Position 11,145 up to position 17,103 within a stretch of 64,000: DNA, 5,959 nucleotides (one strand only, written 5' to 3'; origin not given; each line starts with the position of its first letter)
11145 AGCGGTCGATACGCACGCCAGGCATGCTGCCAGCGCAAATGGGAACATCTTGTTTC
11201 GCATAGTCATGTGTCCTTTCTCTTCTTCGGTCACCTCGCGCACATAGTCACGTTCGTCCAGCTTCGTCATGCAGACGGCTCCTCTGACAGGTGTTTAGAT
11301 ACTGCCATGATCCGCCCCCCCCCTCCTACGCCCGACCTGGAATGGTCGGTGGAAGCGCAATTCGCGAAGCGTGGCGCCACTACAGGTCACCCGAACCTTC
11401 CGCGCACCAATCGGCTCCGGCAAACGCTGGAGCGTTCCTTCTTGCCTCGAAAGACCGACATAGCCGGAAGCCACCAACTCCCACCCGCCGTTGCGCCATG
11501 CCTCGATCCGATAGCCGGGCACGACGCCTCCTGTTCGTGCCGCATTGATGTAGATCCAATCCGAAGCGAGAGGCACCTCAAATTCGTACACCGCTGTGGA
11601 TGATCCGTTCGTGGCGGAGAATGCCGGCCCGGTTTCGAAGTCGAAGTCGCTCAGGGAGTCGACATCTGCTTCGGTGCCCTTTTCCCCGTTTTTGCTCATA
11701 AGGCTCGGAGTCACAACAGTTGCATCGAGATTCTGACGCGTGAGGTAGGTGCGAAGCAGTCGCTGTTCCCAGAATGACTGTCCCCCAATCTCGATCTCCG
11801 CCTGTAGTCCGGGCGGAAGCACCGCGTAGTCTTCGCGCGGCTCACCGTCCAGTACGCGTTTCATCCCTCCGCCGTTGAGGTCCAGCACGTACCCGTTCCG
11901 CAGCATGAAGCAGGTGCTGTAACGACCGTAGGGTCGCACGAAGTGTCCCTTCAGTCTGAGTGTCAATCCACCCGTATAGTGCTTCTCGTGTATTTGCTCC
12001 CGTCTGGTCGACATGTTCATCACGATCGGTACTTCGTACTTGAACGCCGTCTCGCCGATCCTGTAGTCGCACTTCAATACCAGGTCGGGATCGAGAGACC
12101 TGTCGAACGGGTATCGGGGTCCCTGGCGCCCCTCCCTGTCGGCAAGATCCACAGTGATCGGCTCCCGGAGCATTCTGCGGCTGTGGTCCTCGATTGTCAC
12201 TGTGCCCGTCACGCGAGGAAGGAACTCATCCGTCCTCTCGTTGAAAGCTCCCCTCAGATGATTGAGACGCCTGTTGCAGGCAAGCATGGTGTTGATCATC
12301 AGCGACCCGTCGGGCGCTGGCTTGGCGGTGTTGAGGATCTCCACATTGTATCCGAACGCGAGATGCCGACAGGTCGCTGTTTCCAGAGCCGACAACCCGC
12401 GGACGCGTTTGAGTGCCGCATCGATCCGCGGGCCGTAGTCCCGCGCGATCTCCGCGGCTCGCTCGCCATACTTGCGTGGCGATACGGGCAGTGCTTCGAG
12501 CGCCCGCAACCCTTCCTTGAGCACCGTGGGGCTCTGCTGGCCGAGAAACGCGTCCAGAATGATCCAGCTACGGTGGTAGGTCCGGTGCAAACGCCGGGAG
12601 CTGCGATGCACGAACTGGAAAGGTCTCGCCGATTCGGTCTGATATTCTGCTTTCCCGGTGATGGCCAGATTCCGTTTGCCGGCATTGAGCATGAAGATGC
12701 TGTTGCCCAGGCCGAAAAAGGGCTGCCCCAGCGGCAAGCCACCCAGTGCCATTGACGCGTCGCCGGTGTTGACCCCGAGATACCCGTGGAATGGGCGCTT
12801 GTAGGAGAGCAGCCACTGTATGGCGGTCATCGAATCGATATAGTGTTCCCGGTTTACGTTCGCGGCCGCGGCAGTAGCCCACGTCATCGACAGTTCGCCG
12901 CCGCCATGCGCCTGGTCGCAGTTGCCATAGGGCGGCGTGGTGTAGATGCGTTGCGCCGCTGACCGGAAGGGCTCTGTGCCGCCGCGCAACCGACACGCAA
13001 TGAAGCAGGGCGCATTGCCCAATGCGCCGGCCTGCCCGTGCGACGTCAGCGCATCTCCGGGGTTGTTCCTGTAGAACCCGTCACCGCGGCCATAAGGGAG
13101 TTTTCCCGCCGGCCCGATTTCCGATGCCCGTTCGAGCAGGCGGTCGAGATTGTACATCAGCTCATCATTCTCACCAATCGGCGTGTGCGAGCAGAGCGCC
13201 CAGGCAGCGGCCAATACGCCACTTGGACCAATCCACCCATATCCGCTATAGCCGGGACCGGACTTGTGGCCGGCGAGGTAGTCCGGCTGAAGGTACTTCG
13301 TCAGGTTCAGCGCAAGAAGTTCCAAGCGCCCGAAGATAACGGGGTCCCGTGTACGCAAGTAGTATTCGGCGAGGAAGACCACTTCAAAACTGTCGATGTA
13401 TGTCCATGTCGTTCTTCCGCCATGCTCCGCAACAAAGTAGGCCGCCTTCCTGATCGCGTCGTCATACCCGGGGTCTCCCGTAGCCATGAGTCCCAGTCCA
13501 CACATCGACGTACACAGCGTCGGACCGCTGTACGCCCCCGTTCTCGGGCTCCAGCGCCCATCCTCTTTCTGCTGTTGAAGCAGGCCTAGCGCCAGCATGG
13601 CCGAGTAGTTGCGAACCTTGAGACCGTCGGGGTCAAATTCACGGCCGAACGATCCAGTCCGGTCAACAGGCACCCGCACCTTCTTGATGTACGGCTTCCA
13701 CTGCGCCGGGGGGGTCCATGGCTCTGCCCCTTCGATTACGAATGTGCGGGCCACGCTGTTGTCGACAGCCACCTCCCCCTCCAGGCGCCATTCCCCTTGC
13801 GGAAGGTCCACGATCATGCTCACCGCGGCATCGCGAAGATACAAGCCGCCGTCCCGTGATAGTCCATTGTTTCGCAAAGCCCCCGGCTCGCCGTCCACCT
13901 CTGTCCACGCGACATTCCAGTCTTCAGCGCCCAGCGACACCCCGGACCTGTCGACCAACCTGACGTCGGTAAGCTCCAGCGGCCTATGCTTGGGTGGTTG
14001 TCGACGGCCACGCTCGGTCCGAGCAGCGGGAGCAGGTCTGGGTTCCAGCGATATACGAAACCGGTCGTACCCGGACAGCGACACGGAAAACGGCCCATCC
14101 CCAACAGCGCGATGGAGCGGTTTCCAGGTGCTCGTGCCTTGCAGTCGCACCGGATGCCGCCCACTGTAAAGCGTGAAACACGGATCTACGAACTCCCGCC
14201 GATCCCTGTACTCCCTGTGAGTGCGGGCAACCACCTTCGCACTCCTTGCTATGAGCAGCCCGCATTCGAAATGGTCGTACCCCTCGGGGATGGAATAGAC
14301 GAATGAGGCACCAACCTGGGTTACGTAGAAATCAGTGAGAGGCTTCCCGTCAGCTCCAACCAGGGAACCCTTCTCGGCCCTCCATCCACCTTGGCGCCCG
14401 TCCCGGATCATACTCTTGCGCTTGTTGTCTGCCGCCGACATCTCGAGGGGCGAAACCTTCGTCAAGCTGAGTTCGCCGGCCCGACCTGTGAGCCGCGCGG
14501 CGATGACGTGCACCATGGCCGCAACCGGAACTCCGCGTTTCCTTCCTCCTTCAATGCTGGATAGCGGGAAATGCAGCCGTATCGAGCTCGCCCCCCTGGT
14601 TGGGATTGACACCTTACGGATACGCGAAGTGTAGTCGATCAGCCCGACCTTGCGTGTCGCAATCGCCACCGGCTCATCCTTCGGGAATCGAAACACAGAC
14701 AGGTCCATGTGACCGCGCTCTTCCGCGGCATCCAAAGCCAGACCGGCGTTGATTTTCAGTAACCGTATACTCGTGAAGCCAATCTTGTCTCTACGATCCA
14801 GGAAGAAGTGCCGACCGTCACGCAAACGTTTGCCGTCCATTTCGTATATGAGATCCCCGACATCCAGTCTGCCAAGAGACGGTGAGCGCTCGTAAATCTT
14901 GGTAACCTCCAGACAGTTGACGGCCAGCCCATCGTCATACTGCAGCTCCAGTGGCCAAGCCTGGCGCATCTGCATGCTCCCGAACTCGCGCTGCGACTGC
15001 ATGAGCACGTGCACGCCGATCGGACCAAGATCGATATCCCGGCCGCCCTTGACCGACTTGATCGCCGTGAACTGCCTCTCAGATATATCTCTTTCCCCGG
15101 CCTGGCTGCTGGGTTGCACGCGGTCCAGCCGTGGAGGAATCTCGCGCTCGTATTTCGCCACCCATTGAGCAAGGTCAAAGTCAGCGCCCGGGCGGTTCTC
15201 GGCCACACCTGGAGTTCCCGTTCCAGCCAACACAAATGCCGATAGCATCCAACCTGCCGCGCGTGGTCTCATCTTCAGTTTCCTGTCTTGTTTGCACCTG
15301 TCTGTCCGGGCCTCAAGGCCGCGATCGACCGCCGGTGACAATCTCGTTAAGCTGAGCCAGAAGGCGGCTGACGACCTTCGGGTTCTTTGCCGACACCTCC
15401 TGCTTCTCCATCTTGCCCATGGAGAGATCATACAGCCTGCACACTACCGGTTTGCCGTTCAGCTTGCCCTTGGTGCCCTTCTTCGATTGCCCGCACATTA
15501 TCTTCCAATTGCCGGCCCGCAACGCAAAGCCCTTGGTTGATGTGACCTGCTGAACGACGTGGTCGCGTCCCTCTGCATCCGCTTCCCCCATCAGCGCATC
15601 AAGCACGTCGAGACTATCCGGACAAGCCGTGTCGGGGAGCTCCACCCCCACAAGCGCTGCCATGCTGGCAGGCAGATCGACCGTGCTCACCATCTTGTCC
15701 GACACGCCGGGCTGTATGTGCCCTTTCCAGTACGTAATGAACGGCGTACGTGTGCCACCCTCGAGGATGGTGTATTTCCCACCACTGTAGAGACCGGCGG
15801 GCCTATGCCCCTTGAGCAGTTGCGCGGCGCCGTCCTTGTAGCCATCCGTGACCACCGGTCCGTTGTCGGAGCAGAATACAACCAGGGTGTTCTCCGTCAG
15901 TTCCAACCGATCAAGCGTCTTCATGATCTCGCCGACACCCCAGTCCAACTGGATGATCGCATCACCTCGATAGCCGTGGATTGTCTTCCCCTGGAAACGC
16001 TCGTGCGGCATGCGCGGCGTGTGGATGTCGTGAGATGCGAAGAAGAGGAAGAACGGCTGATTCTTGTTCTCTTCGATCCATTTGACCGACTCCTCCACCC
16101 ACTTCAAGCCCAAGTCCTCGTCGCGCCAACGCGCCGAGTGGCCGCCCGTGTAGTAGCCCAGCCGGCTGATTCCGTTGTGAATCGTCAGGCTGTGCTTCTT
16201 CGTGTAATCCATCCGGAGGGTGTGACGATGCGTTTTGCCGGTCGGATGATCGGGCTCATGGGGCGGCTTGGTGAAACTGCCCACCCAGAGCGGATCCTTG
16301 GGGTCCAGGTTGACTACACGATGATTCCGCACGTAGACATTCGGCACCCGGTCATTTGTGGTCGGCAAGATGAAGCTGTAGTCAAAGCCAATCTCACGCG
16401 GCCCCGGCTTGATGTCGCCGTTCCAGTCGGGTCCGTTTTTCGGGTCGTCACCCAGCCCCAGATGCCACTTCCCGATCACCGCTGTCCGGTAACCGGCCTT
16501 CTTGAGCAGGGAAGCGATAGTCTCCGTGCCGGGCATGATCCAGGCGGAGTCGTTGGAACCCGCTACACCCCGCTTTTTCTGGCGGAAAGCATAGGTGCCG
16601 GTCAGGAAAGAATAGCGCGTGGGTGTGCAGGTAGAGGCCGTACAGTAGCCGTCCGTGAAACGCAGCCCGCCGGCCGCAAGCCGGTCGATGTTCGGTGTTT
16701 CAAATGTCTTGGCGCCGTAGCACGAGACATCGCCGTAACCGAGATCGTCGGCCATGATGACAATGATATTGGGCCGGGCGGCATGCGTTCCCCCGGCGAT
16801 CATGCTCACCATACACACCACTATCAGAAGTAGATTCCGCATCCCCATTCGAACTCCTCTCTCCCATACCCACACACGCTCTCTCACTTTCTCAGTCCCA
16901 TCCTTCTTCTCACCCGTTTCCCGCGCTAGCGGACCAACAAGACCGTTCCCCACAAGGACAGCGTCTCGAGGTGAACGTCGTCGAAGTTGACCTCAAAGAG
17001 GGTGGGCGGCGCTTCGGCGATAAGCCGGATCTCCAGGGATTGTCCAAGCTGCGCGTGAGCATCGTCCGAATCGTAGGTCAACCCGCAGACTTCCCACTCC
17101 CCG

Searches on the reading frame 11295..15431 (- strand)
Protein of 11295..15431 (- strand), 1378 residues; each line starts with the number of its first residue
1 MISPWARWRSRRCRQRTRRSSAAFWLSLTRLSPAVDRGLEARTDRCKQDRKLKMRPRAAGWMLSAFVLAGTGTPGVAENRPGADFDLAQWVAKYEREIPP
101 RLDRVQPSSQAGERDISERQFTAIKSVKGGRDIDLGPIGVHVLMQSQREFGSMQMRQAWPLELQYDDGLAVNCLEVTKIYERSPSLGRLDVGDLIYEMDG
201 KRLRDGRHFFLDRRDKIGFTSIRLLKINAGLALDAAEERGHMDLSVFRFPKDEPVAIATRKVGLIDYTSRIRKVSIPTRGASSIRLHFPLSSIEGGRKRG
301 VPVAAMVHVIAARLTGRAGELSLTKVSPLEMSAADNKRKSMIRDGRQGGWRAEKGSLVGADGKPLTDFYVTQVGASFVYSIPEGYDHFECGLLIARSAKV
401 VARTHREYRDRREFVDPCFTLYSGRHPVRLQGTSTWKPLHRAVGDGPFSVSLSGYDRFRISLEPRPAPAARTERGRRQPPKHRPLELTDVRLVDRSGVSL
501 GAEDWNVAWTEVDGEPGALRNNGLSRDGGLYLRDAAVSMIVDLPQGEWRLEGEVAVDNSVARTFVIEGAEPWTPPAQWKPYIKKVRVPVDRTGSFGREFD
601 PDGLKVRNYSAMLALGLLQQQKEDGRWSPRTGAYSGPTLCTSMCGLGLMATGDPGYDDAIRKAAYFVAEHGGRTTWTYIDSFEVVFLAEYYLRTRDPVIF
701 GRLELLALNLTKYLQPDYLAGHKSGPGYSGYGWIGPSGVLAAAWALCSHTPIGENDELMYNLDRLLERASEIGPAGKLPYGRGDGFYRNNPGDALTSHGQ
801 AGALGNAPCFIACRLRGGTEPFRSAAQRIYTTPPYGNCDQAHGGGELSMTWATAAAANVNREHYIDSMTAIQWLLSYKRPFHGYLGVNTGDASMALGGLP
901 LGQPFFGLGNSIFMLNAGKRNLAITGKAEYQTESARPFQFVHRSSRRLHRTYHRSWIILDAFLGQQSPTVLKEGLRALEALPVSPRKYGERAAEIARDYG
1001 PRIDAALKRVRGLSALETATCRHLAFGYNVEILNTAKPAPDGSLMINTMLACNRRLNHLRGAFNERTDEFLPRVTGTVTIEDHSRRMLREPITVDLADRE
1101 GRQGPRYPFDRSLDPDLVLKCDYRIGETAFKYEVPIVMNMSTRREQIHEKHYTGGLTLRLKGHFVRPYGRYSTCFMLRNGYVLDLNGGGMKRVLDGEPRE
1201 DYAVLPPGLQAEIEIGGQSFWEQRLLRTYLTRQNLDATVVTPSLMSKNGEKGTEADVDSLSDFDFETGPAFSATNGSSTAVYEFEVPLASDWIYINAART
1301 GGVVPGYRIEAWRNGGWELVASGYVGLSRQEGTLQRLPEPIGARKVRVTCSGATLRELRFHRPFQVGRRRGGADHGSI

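Call 7: search_protein_families(library=pfam, proteins=[window:11295-15431:-], max_evalue=0.001)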
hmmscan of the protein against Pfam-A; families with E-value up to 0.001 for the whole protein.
window:11295-15431:- (1378 aa): 1 family
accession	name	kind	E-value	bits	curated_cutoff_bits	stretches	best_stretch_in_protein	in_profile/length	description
PF19805.5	DUF6288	-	1.4e-16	61.1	26.3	1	642-891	118-370/402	Family of unknown function (DUF6288)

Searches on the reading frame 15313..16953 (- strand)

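Call 7: search_protein_families(library=pfam, proteins=[window:15313-16953:-], max_evalue=0.001)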
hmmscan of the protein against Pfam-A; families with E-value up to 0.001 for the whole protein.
window:15313-16953:- (546 aa): 2 families
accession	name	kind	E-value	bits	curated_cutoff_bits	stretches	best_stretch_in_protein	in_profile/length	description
PF00884.28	Sulfatase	-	3.7e-51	174.7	25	1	61-437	1-301/301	Sulfatase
PF01663.27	Phosphodiest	-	0.00065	19.8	23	0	85-369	19-224/342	Type I phosphodiesterase / nucleotide pyrophosphatase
